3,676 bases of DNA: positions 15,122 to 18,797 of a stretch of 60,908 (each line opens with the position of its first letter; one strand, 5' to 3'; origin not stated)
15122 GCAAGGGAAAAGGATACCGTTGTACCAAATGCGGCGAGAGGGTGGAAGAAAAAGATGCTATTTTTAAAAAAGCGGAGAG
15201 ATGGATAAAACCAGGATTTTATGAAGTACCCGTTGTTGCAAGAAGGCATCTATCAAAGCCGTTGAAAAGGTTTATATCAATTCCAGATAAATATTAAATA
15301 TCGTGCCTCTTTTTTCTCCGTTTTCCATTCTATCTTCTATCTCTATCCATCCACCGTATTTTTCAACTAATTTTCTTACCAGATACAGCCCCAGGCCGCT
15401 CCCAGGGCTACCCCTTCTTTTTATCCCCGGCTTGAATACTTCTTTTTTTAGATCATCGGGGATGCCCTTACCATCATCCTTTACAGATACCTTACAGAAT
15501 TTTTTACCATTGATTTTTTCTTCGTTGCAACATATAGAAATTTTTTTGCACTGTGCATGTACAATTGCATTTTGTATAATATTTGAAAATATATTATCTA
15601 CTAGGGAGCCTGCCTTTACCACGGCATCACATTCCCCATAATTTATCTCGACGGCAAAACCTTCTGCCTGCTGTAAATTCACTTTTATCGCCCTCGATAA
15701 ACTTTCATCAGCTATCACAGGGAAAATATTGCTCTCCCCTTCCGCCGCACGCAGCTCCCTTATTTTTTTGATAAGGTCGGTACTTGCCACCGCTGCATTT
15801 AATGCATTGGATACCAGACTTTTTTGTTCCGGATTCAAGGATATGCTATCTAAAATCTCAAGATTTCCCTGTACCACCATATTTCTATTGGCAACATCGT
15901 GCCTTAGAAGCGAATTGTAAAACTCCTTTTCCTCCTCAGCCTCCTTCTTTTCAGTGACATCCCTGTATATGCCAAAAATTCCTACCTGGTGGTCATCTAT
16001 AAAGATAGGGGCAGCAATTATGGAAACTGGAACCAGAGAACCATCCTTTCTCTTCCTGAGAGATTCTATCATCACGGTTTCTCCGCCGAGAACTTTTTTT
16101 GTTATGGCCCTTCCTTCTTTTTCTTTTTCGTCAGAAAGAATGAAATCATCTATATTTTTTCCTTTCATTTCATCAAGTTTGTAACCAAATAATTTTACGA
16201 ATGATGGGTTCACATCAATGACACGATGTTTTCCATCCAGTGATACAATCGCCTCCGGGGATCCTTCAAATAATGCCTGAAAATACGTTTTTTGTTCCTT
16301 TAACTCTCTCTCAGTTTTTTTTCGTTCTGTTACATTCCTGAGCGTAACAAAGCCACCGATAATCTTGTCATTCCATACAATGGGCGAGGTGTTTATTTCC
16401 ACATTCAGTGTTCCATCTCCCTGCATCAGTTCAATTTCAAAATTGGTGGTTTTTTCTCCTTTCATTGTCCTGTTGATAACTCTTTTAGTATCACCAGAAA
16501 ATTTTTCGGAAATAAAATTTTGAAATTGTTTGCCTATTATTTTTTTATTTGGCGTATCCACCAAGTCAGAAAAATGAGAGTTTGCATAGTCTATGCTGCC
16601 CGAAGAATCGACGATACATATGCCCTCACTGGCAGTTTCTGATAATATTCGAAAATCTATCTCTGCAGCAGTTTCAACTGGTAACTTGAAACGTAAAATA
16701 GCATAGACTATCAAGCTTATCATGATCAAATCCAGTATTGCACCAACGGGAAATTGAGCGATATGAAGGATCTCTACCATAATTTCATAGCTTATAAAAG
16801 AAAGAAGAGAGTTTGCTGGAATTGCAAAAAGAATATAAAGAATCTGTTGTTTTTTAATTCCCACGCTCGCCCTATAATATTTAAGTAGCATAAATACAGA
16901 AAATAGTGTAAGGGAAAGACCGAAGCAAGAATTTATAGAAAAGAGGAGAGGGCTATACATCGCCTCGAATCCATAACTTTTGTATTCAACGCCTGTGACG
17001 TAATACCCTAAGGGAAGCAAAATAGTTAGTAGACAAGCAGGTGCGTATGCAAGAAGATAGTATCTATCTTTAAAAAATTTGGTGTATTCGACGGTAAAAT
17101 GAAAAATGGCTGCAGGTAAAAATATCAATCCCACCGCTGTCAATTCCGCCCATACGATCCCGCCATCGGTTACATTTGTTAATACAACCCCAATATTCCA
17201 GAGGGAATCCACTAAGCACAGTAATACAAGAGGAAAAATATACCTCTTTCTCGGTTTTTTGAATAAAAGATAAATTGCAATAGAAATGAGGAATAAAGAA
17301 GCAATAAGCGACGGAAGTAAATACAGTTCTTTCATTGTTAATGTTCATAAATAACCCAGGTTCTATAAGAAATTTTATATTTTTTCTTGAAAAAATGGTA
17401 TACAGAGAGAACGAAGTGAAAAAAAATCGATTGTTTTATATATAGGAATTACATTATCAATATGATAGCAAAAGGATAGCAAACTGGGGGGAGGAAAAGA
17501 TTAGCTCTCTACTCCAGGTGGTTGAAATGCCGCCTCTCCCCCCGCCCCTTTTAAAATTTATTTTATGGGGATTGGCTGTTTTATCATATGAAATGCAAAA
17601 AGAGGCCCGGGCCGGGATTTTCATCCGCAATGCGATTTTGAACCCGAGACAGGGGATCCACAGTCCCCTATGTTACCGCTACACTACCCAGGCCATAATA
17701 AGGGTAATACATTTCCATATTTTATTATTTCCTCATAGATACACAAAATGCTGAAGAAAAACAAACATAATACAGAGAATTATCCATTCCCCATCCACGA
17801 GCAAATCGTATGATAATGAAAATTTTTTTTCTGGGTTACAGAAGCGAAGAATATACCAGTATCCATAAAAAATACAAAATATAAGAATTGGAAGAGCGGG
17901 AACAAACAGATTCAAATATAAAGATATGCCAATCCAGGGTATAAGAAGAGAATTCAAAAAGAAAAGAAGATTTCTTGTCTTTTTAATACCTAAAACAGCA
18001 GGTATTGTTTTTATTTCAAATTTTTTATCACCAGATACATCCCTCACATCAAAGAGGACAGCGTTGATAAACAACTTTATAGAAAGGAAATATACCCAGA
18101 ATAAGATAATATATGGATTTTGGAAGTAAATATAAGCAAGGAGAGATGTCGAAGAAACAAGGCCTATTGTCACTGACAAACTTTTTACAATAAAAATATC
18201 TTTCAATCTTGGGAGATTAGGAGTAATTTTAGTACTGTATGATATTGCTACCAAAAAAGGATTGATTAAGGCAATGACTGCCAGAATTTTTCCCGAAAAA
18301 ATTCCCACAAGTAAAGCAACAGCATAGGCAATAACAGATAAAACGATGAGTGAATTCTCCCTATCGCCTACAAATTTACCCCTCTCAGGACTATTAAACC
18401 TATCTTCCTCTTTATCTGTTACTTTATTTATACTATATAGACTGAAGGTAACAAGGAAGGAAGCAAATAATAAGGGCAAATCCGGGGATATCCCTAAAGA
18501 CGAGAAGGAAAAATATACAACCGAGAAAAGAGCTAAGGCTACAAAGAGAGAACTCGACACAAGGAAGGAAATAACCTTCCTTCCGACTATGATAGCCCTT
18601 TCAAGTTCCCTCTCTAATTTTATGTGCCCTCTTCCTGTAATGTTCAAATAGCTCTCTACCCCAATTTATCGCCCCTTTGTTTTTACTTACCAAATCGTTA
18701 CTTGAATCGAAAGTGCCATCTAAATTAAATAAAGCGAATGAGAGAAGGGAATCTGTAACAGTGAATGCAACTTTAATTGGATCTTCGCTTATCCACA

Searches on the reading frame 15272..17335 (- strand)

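Call 64: search_protein_families(library=pfam, proteins=[window:15272-17335:-], max_evalue=0.00001)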
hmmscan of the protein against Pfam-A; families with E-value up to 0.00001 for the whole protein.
window:15272-17335:- (687 aa): 9 families
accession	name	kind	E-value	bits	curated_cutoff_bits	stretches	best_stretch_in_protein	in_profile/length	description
PF13426.13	PAS_9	-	1.3e-29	102.9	27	2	360-462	1-103/103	PAS domain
PF00989.32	PAS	-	2.9e-23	82.5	22.6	2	352-460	3-113/113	PAS fold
PF08448.16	PAS_4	-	1.1e-22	80.7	23.1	2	356-464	1-109/110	PAS fold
PF02518.31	HATPase_c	-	8.1e-20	71.8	26.4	1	580-685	7-108/111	Histidine kinase-, DNA gyrase B-, and HSP90-like ATPase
PF13188.13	PAS_8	-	1.3e-15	57.1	21.8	1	351-403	2-55/65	PAS domain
PF16927.11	HisKA_7TM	-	2.5e-10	41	28.6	1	10-218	3-219/224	N-terminal 7TM region of histidine kinase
PF24820.1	Diguanyl_cycl_sensor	-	5.6e-10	39.6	28.1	1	234-302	4-78/109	Diguanylate cyclase-like sensor domain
PF08447.18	PAS_3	-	8.9e-10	39.2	25.6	1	373-451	2-82/89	PAS fold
PF12860.13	PAS_7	-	4.6e-08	33.6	27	0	235-342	4-114/115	PAS fold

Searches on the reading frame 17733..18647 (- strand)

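Call 64: search_protein_families(library=pfam, proteins=[window:17733-18647:-], max_evalue=0.00001)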
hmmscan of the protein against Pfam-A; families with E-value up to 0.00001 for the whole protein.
window:17733-18647:- (304 aa): 1 family
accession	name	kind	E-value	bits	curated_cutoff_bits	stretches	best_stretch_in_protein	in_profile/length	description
PF01040.23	UbiA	-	1.2e-20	74.3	34.2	1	57-276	23-241/250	UbiA prenyltransferase family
